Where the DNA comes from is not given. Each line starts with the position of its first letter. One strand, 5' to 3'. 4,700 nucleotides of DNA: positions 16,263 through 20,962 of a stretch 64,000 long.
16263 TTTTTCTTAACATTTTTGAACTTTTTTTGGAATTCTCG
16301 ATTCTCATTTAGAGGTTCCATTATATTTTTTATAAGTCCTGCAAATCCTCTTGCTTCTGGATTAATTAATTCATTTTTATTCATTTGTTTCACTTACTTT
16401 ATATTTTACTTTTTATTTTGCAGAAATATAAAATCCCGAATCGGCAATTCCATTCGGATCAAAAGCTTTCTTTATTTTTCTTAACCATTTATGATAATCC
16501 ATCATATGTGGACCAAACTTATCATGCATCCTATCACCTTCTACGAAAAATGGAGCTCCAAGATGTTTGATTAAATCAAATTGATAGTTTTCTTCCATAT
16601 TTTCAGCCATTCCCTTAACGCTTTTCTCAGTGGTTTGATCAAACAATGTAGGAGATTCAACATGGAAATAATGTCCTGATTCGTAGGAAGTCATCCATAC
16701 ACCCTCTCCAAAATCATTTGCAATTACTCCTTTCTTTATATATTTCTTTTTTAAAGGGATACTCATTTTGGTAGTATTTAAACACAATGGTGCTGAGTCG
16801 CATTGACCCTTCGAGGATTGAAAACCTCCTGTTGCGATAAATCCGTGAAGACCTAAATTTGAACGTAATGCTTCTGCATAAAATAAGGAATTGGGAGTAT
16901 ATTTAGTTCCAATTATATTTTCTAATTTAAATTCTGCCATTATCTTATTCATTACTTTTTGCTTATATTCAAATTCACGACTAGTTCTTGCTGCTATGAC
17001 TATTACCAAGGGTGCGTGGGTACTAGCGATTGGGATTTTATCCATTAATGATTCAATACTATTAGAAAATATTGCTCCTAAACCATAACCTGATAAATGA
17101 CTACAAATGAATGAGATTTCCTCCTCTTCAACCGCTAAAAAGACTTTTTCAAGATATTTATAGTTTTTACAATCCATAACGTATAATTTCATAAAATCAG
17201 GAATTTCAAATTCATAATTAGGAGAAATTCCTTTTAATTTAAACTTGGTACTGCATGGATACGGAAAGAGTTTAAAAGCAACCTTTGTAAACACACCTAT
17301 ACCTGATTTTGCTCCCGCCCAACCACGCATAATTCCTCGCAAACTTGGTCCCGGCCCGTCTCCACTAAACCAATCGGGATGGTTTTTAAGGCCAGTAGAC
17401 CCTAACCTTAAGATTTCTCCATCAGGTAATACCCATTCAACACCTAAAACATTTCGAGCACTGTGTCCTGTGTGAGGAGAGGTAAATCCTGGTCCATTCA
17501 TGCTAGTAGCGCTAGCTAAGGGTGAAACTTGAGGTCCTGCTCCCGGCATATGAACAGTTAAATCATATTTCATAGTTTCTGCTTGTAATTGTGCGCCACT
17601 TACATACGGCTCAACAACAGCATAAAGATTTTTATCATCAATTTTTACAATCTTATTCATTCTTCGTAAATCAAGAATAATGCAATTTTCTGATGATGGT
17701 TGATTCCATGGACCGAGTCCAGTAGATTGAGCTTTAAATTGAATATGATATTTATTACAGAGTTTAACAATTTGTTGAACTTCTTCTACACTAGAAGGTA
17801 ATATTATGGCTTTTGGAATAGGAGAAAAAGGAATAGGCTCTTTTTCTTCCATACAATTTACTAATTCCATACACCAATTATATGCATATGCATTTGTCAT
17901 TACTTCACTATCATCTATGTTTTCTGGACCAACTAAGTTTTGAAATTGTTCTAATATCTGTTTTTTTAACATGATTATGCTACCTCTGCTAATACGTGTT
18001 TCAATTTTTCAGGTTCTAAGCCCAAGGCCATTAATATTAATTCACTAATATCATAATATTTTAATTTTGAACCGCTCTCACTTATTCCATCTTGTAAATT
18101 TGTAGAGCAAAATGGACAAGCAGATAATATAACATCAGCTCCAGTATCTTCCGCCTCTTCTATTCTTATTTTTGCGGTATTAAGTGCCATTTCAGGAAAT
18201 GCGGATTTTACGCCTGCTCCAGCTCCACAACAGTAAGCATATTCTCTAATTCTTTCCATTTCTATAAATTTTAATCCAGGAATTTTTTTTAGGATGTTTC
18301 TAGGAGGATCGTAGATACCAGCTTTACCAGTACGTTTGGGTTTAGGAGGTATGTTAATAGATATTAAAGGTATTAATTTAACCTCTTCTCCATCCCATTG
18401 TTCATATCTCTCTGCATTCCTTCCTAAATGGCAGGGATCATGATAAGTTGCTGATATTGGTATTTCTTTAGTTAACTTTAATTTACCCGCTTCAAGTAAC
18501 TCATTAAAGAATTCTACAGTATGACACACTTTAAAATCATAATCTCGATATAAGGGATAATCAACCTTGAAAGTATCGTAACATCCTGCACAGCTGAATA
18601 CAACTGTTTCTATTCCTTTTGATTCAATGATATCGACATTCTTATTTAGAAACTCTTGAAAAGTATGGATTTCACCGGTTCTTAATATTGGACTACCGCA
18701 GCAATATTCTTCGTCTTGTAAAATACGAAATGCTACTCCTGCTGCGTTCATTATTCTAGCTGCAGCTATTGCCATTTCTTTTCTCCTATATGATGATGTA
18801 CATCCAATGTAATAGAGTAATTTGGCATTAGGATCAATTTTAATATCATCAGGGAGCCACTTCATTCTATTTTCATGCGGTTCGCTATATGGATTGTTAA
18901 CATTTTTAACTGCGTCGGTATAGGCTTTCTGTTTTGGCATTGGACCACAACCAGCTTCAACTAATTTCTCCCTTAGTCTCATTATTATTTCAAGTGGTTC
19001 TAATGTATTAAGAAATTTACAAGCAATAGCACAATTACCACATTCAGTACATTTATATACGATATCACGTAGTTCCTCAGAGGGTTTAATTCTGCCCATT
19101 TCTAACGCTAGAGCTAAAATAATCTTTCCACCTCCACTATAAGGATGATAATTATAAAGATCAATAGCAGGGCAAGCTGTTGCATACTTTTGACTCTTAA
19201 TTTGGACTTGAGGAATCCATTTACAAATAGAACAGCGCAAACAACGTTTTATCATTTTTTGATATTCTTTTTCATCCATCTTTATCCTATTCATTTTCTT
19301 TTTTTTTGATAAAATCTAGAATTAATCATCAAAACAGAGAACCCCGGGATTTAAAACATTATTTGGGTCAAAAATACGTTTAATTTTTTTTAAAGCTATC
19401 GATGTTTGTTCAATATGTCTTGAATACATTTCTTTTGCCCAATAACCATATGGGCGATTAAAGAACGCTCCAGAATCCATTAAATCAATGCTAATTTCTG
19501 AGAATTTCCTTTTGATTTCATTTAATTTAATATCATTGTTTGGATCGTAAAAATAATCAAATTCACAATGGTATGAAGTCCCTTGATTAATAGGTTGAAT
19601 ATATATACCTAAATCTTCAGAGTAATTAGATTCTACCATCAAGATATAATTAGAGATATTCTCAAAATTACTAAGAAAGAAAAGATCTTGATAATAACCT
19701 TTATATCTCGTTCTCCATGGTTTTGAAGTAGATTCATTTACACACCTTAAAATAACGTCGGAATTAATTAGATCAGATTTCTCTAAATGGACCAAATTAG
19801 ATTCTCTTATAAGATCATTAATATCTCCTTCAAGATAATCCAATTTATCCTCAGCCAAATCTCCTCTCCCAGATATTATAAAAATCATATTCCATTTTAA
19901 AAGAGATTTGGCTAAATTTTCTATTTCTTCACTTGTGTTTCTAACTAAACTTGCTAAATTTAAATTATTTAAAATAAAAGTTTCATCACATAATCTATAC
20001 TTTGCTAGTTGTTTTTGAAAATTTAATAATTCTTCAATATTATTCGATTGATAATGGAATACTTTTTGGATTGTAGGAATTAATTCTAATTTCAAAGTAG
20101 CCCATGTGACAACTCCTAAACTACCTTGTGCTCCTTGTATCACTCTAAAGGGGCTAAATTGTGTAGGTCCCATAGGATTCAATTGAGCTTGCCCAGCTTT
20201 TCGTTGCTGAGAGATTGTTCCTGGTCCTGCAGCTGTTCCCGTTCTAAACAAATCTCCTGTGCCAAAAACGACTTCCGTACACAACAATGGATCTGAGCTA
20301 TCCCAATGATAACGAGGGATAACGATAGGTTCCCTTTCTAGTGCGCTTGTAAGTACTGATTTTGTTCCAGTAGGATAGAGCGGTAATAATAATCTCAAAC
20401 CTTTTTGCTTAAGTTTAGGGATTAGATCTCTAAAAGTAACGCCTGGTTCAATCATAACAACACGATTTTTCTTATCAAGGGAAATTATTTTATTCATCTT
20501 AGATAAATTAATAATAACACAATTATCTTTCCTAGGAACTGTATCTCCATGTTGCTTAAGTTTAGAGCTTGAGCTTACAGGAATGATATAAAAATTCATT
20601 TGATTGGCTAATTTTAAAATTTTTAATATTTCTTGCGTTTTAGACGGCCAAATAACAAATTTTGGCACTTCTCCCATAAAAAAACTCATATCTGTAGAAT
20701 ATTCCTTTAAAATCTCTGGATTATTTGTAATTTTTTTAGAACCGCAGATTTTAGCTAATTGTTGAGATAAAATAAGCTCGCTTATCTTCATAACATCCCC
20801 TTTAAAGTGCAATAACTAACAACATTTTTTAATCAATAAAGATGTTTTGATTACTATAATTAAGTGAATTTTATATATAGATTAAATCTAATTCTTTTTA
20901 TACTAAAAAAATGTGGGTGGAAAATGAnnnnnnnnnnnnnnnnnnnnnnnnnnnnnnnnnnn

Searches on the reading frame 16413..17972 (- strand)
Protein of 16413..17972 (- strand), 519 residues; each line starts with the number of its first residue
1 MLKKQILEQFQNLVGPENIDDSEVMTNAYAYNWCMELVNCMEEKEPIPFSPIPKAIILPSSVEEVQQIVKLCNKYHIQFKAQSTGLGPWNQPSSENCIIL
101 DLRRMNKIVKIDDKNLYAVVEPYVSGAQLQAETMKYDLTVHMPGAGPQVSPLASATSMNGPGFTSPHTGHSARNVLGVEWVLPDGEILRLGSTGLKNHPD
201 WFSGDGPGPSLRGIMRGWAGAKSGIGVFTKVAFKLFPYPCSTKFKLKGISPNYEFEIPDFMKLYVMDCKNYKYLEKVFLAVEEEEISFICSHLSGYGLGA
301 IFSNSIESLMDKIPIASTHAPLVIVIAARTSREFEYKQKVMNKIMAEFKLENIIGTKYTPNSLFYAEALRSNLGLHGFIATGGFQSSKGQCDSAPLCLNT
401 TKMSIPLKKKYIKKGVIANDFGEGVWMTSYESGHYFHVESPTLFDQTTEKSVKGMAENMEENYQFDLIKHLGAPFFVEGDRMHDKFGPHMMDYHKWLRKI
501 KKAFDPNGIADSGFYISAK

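Call 72: search_protein_families(library=pfam, proteins=[window:16413-17972:-], max_evalue=0.00001)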
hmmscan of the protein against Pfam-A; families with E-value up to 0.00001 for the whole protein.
window:16413-17972:- (519 aa): 1 family
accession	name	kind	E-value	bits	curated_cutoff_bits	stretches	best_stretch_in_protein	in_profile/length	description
PF01565.28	FAD_binding_4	-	5.3e-27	94.7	26.4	1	53-191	1-139/139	FAD binding domain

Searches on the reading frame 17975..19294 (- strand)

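Call 72: search_protein_families(library=pfam, proteins=[window:17975-19294:-], max_evalue=0.00001)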
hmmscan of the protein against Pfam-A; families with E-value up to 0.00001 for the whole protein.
window:17975-19294:- (439 aa): 2 families
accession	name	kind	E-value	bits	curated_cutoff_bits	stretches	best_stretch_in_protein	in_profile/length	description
PF02754.22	CCG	-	6.3e-35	119.6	20.6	2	283-401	2-85/85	Cysteine-rich domain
PF13183.11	Fer4_8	-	5.3e-08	33.7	27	1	15-93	2-65/68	4Fe-4S dicluster domain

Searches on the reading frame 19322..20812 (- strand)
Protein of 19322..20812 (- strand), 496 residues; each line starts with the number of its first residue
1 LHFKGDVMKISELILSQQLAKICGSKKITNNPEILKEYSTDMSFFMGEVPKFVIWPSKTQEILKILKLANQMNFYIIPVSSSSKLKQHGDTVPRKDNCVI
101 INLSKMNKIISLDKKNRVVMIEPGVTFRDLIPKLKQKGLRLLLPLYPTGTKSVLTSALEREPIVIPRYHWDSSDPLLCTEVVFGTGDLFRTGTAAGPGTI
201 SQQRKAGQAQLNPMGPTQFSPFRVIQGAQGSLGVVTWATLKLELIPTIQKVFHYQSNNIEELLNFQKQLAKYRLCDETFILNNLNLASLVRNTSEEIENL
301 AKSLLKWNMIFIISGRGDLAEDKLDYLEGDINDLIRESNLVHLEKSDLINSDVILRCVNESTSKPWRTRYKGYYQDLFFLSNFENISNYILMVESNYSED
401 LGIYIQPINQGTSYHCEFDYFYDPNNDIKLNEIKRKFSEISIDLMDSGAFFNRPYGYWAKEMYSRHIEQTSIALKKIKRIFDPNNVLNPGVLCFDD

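Call 72: search_protein_families(library=pfam, proteins=[window:19322-20812:-], max_evalue=0.00001)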
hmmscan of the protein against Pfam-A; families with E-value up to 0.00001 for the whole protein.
window:19322-20812:- (496 aa): 1 family
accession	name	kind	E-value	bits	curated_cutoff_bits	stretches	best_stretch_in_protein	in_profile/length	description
PF01565.28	FAD_binding_4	-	8.8e-17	61.5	26.4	1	50-141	1-88/139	FAD binding domain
